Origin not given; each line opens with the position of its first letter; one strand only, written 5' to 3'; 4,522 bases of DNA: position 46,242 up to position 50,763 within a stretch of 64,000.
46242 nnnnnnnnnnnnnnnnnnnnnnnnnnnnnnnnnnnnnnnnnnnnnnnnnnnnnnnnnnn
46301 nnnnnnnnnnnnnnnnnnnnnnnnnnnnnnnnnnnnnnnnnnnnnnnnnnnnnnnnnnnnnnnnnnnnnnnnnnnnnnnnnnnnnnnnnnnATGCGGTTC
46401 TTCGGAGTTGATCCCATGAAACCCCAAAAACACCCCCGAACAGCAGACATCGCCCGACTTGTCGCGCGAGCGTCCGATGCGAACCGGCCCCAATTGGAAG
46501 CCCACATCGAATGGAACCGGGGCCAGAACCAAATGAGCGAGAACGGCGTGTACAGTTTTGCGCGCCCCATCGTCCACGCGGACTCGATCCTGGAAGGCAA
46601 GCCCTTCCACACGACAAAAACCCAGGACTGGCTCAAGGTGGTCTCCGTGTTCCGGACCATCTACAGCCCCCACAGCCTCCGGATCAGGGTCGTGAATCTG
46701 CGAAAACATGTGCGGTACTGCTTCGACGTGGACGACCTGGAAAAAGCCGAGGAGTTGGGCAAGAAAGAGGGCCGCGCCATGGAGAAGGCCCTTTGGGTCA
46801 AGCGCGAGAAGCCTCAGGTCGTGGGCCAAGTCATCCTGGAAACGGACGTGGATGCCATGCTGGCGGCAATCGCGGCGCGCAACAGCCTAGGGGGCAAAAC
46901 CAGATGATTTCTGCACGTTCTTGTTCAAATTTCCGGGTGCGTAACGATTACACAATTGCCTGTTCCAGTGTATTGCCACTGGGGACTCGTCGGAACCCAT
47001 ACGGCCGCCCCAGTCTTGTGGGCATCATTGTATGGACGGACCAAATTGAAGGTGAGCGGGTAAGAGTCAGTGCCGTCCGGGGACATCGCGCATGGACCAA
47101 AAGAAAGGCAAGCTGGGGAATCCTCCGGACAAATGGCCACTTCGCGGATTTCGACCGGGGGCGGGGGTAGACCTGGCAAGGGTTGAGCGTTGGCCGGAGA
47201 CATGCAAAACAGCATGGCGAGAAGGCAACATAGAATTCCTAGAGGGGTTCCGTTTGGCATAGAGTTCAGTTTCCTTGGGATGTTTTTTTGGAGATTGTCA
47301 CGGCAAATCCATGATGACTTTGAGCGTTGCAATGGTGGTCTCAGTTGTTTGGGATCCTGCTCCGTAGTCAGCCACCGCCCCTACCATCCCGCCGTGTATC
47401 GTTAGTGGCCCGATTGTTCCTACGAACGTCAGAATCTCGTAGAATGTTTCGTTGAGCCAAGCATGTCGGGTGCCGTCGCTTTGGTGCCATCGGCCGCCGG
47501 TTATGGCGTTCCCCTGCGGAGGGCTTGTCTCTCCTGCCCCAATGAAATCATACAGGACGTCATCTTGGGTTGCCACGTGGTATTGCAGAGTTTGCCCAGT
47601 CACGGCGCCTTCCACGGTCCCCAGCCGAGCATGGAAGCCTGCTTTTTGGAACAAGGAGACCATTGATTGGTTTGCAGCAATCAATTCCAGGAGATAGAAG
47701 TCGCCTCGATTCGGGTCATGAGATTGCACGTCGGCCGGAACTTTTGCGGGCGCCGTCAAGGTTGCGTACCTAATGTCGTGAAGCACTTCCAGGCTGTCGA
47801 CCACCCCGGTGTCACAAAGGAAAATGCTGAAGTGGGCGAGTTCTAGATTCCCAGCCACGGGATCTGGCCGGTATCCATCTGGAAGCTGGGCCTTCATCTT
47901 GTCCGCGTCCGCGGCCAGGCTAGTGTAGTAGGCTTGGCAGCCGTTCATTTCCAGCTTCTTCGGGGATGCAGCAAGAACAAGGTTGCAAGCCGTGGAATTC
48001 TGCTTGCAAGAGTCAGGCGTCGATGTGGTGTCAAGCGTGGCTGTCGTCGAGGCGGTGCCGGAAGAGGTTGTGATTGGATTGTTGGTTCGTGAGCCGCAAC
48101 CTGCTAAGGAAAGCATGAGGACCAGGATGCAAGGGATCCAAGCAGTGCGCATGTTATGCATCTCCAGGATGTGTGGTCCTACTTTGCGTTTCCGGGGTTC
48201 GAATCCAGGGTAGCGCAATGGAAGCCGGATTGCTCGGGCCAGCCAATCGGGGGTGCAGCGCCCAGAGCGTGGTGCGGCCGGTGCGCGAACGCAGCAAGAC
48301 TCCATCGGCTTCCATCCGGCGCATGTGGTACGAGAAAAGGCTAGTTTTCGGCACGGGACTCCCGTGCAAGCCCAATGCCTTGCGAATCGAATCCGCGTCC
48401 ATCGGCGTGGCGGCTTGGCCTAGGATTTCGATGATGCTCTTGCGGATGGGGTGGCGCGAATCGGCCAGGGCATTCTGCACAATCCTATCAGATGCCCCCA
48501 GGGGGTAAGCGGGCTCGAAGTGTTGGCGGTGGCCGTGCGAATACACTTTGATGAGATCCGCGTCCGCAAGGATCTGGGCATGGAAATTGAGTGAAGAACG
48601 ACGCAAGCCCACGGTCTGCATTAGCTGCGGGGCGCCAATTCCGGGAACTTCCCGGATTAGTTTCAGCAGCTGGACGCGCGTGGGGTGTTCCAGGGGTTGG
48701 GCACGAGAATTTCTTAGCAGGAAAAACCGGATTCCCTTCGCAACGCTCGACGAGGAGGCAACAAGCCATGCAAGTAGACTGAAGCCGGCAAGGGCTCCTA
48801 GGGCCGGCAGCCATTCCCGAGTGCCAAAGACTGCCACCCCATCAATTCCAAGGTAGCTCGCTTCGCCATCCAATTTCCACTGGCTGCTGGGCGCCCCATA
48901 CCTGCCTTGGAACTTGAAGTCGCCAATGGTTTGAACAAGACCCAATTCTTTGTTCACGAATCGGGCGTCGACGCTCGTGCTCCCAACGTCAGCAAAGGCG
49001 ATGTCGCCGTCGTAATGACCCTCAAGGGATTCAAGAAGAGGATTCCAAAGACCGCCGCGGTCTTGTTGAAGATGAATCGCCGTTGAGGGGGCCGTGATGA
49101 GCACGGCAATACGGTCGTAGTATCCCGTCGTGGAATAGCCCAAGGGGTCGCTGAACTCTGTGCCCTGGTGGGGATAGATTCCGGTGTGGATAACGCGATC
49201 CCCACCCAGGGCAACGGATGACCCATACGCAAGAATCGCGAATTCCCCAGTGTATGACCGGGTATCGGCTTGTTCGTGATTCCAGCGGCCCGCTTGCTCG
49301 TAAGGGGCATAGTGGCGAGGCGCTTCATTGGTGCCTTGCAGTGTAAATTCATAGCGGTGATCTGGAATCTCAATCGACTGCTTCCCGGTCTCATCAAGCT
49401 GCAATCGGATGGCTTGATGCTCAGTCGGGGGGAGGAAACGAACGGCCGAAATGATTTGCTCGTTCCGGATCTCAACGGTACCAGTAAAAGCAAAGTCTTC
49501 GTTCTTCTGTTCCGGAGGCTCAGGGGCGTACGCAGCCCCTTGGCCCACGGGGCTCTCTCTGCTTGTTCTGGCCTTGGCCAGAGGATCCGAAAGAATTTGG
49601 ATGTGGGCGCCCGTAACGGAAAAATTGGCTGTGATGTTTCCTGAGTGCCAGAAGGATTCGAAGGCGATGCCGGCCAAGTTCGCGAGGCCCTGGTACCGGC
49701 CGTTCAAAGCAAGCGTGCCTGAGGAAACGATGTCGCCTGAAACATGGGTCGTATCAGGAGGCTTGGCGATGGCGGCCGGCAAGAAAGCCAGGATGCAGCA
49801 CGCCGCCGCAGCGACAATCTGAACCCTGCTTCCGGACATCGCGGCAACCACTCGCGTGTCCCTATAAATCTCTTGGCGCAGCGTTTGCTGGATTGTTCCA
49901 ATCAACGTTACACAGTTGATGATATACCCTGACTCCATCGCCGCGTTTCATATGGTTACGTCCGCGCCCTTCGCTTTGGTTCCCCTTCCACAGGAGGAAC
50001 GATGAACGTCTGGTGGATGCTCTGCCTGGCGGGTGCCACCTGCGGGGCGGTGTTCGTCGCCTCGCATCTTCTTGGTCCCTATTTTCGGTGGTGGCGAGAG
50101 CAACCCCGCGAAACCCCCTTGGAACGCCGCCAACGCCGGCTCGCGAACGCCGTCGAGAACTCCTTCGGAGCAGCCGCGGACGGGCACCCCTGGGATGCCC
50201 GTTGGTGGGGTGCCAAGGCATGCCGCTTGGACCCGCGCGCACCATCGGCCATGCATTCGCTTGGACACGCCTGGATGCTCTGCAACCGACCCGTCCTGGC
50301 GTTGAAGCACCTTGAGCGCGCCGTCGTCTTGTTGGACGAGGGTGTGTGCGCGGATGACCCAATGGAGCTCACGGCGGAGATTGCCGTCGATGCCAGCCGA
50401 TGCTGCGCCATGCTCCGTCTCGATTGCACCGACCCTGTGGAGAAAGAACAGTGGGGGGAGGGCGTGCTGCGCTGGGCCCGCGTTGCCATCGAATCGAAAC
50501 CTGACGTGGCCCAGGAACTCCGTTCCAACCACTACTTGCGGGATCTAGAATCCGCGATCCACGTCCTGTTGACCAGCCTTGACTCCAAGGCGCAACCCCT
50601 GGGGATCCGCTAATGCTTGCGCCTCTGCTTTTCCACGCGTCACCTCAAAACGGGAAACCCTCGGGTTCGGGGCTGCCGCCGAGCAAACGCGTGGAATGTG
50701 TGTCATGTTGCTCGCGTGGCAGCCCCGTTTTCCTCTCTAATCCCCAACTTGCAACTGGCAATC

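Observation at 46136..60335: Roughly 14-kb lower-GC island bounded by diverged 200-bp direct repeats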

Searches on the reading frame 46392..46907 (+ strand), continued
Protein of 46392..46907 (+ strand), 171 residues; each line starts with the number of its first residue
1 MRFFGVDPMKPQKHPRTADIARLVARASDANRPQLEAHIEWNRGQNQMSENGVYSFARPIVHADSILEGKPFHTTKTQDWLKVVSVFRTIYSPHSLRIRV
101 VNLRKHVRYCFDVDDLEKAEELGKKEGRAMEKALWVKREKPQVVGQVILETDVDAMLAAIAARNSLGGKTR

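Call 83: find_encoding_contigs(protein=P0243, flank=10000, max_places=2)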
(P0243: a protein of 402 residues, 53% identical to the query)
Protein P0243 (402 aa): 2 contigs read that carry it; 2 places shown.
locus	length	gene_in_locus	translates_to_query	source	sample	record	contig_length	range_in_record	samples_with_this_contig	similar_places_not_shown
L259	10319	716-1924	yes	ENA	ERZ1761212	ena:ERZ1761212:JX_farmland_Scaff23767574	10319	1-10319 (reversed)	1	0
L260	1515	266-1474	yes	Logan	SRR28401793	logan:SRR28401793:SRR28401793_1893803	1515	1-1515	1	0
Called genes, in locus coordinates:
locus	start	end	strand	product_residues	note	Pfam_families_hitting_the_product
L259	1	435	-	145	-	?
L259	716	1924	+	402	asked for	PF00589:Phage_integrase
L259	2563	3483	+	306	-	-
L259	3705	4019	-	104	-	PF20554:DUF6766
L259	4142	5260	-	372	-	-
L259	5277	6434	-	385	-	-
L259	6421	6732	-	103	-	-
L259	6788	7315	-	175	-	-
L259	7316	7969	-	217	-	-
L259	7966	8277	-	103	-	-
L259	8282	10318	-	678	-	?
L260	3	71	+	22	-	?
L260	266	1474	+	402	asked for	PF00589:Phage_integrase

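Call 84: find_encoding_contigs(protein=P0244, flank=10000, max_places=2)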
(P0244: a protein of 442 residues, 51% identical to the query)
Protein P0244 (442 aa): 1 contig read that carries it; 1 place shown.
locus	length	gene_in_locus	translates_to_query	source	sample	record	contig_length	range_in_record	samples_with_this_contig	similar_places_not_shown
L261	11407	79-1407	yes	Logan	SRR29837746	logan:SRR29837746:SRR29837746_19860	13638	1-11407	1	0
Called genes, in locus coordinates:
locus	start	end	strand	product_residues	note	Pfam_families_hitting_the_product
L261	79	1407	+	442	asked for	PF00589:Phage_integrase (weak)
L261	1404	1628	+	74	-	-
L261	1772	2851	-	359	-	-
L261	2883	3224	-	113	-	-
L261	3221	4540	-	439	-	-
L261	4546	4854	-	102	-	-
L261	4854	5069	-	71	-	-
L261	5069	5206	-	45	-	-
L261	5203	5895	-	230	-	-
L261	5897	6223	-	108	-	-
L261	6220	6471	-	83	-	-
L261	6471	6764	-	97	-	-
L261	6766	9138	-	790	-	-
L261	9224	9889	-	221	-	-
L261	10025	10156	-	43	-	-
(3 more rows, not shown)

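Call 93: search_protein_families(library=phrogs, proteins=[P0245, P0243, P0247, P0249], max_evalue=0.001)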
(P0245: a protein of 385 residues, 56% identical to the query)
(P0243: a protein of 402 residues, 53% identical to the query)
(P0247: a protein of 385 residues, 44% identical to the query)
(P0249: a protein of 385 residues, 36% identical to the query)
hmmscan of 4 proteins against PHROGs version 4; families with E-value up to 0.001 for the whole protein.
P0245 (385 aa): 2 families
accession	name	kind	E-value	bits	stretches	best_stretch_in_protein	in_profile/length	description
phrog_1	-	integration and excision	3.8e-19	70.4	1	130-323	270-443/611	integrase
phrog_216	-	integration and excision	1.4e-16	61.4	1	154-325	71-234/301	integrase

P0243 (402 aa): 2 families
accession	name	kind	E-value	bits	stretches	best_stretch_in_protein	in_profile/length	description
phrog_1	-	integration and excision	5.4e-18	66.6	1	145-353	255-436/611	integrase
phrog_216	-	integration and excision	1e-14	55.4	1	159-351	57-223/301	integrase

P0247 (385 aa): 2 families
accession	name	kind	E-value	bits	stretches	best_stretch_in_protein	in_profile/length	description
phrog_1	-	integration and excision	1.4e-13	51.9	1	37-348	181-448/611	integrase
phrog_216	-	integration and excision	3.9e-10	40.3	1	165-363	75-250/301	integrase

P0249 (385 aa): 2 families
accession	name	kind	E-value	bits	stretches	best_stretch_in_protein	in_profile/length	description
phrog_1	-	integration and excision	3e-17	64.1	1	40-342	181-442/611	integrase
phrog_216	-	integration and excision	7.5e-12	45.9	1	139-346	54-235/301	integrase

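Call 94: search_solved_structures(query=P0245, max_evalue=0.01)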
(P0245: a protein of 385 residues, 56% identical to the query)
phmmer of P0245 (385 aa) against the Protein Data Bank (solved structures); distinct sequences matched with E-value up to 0.01: 7.
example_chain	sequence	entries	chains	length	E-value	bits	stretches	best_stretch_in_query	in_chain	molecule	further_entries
4a8e_A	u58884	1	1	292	2.1e-06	30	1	157-293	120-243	PROBABLE TYROSINE RECOMBINASE XERC-LIKE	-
5hxy_A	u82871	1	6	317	5.7e-06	28.6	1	152-317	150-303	Tyrosine recombinase XerA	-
5dcf_A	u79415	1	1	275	6e-06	28.5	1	154-319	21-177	Tyrosine recombinase XerD,DNA translocase FtsK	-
1a0p_A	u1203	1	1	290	7.1e-06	28.2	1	153-318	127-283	SITE-SPECIFIC RECOMBINASE XERD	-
6en0_A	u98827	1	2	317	0.00077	21.5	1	250-325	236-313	Int protein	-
6emy_A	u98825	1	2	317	0.00077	21.5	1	250-325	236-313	Int protein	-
6emz_A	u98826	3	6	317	0.0015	20.6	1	254-325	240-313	Int protein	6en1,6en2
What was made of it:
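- Closest known: Classical. Different: The integrase family is uncharacterised: nearest PDB hits are XerA/XerD at E 1e-6 (call 94).
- They also match PHROG integrase families and XerA/XerD structures (calls 93, 94).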

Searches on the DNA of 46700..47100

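Call 64: search_rna_families(source=window, start=46700, end=47100, threshold=evalue, max_evalue=10)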
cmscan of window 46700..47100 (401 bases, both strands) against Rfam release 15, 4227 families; matches with E-value up to 10: 4.
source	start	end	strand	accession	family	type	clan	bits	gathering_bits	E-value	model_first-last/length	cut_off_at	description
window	46760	46795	+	RF00989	mir-492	Gene; miRNA;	-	12.8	76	5.1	21-58/75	no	mir-492 microRNA precursor family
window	46754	46831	-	RF00519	suhB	Gene; sRNA;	CL00108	11.9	41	8.6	1-77/77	no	Makes More Granules Regulator RNA (mmgR)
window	46971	47047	+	RF02288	TtnuCD11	Gene; snRNA; snoRNA; CD-box;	-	11.4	70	5.1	1-74/74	no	Tetrahymena snoRNA TtnuCD11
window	46789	46896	+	RF02886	npcTB_6715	Gene; sRNA;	-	9.6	72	4.5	1-212/212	no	Mycobacterium sRNA 6715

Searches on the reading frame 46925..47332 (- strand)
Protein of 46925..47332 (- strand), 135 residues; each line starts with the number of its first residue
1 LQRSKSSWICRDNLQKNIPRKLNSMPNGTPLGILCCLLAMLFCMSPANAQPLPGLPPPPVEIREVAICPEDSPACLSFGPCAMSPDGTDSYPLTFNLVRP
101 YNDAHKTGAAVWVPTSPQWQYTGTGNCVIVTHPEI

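Call 38: search_protein_families(library=phrogs, proteins=[window:46925-47332:-], max_evalue=0.01)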
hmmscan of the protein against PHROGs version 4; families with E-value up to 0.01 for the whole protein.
window:46925-47332:- (135 aa): 0 families

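Call 39: search_protein_families(library=ncbifam, proteins=[window:46925-47332:-], max_evalue=0.01)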
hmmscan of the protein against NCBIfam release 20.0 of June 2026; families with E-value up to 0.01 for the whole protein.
window:46925-47332:- (135 aa): 0 families

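Call 40: search_protein_families(library=pfam, proteins=[window:46925-47332:-], max_evalue=0.05)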
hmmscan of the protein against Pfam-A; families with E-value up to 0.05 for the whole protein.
window:46925-47332:- (135 aa): 0 families

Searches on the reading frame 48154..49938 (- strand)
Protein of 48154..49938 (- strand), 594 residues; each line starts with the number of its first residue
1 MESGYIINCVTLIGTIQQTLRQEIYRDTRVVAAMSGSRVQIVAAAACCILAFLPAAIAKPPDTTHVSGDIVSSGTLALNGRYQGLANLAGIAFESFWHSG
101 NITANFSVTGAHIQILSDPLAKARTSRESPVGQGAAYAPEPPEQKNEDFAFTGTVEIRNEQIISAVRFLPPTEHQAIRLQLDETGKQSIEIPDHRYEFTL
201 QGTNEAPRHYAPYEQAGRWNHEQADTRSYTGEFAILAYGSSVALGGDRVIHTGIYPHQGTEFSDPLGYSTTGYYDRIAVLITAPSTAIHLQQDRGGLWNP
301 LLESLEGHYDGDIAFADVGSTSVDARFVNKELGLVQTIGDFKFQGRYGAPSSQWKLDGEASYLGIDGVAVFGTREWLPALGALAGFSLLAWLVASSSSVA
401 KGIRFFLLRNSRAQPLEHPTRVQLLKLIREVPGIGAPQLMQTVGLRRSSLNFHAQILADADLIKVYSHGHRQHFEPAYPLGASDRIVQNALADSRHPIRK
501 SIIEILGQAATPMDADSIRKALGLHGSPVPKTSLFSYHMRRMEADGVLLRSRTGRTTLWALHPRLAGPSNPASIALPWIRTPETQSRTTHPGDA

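Call 11: search_protein_families(library=pfam, proteins=[window:48154-49938:-], max_evalue=0.01)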
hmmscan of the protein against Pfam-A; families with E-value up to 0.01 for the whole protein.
window:48154-49938:- (594 aa): 1 family
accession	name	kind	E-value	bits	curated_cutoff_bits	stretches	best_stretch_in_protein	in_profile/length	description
PF12840.13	HTH_20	-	2.4e-07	31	27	1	416-465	1-50/51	Helix-turn-helix domain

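Call 38: search_protein_families(library=phrogs, proteins=[window:48154-49938:-], max_evalue=0.01)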
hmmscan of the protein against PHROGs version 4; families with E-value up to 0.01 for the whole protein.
window:48154-49938:- (594 aa): 0 families

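Call 39: search_protein_families(library=ncbifam, proteins=[window:48154-49938:-], max_evalue=0.01)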
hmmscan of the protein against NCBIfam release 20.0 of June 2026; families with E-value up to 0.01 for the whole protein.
window:48154-49938:- (594 aa): 2 families
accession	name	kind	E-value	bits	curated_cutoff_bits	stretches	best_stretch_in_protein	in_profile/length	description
NF033788.1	HTH_metalloreg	subfamily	1.1e-09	38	55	1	416-474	8-66/77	metalloregulator ArsR/SmtB family transcription factor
NF033789.1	repress_SdpR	subfamily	0.001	19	100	0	416-469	5-57/79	autorepressor SdpR family transcription factor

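Call 45: find_homologous_proteins(query=window:48154-49938:-, max_evalue=0.001)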
Query window:48154-49938:- (594 aa): 1 proteins with E <= 0.001 among 8000 candidates.
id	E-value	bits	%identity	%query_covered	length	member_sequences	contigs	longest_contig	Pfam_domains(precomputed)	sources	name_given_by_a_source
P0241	0.0e+0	1276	100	94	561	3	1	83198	PF12840.14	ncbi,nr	ncbi:MAG TPA: hypothetical protein VM286_04815 [Candidatus Thermoplasmatota archaeon]|nr:hypothetica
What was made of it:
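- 46925..57424 (.): Cargo: secreted 135-aa protein (46925-47332 -), lipoprotein (47298-48305 -), membrane-anchored ArsR/HTH_20 protein (48154-49938 -), 203-aa anchored protein (50002-50613 +), 1622-aa TSP3-repeat surface protein (50876-55744 +), polytopic membrane protein (55890-56894 +), about 177-aa ORF (56891-57424 +). The 594-aa protein has only a self hit among 5.8e9 proteins (call 45).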

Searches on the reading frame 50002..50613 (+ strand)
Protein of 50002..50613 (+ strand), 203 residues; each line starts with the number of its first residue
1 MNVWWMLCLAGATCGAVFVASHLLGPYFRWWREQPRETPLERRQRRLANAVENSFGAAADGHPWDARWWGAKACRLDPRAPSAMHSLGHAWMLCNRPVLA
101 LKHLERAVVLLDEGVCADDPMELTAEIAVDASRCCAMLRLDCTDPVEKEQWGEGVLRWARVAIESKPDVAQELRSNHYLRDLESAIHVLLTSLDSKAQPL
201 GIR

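Call 11: search_protein_families(library=pfam, proteins=[window:50002-50613:+], max_evalue=0.01)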
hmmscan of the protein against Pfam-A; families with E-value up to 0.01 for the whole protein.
window:50002-50613:+ (203 aa): 1 family
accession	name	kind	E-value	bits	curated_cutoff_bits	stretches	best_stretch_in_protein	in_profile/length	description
PF06522.17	B12D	-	0.0046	16.7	21.5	1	6-42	10-47/54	NADH-ubiquinone reductase complex 1 MLRQ subunit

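Call 38: search_protein_families(library=phrogs, proteins=[window:50002-50613:+], max_evalue=0.01)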
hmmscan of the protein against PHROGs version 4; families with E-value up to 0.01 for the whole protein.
window:50002-50613:+ (203 aa): 0 families

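Call 39: search_protein_families(library=ncbifam, proteins=[window:50002-50613:+], max_evalue=0.01)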
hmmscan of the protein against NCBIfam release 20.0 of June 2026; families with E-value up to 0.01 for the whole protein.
window:50002-50613:+ (203 aa): 0 families

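Call 52: search_protein_families(library=pfam, proteins=[window:50002-50613:+], max_evalue=5)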
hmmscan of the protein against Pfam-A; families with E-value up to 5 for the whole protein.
window:50002-50613:+ (203 aa): 4 families
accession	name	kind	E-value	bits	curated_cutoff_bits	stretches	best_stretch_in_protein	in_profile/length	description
PF06522.17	B12D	-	0.0046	16.7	21.5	1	6-42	10-47/54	NADH-ubiquinone reductase complex 1 MLRQ subunit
PF11078.13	Optomotor-blind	-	0.019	16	25.2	1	53-100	14-61/79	Optomotor-blind protein N-terminal region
PF13414.12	TPR_11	-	0.2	11.8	26.8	1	72-90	19-37/42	TPR repeat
PF07719.23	TPR_2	-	0.21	12.3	27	1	83-110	3-30/34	Tetratricopeptide repeat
